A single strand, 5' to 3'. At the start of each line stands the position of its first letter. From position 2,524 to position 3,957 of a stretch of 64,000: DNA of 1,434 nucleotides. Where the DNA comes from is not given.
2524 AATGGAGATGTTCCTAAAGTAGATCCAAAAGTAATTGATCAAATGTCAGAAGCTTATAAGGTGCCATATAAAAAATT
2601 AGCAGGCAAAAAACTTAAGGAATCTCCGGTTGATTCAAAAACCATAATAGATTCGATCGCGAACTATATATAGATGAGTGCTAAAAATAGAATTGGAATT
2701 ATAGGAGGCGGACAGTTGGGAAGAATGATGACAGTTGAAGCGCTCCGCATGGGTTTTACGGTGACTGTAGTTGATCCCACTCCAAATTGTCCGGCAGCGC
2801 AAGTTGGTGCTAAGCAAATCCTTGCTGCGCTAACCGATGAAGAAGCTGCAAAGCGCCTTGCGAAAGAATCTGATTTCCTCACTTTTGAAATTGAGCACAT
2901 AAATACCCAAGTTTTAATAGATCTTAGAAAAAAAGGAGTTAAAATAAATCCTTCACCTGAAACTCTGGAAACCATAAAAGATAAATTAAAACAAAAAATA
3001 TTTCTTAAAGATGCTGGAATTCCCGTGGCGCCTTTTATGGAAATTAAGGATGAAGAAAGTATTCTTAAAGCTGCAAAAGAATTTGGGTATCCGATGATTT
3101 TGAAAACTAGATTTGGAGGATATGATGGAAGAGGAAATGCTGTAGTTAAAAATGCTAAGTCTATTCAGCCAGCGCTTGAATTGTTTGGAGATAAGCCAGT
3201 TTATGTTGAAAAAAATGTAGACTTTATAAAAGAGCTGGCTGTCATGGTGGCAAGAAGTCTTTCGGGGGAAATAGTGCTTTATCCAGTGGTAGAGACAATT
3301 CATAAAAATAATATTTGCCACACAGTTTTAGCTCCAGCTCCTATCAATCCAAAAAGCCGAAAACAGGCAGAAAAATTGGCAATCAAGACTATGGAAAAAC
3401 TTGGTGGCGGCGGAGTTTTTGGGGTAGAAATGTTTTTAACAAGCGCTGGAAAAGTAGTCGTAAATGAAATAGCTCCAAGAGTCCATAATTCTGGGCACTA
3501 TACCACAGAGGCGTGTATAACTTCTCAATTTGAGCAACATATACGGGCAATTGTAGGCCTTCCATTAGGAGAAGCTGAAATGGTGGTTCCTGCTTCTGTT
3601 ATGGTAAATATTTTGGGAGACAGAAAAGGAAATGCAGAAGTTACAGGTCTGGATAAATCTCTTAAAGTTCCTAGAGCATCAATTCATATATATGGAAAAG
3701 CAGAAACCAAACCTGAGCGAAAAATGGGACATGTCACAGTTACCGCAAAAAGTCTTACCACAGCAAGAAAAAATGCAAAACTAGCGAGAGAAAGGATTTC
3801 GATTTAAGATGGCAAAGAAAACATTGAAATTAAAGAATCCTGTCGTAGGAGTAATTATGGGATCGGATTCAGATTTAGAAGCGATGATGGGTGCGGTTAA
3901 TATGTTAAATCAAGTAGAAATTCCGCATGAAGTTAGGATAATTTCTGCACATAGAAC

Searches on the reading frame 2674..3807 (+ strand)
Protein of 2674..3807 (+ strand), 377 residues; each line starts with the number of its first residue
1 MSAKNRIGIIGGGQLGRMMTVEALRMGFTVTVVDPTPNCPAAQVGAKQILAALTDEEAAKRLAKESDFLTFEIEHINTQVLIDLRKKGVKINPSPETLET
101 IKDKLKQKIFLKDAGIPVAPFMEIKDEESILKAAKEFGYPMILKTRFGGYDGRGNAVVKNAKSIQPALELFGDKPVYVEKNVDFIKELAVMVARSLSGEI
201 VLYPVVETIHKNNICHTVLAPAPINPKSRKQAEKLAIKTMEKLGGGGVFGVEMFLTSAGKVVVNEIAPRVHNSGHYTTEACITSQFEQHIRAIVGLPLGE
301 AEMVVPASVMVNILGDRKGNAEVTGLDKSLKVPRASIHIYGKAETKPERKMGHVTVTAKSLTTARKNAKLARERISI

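Call 83: list_cluster_members(proteins=[P0001, P0065, P0087, window:2674-3807:+, window:6134-7249:+])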
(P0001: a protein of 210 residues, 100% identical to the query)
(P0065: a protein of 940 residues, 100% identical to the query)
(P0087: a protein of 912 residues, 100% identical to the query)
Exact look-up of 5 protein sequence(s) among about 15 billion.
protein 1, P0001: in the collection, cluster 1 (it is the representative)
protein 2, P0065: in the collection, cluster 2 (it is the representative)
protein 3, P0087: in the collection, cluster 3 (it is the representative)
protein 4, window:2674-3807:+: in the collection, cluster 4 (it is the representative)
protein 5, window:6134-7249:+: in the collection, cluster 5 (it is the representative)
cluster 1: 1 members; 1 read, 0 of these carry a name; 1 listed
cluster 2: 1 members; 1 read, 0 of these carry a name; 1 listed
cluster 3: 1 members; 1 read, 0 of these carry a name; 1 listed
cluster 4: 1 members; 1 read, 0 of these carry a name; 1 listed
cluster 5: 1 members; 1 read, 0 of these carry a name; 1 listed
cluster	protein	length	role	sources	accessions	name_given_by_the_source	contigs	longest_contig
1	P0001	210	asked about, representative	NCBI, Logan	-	-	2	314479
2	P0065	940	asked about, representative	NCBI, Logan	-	-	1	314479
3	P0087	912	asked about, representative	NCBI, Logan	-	-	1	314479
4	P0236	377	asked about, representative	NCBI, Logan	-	-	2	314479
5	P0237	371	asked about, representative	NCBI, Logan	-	-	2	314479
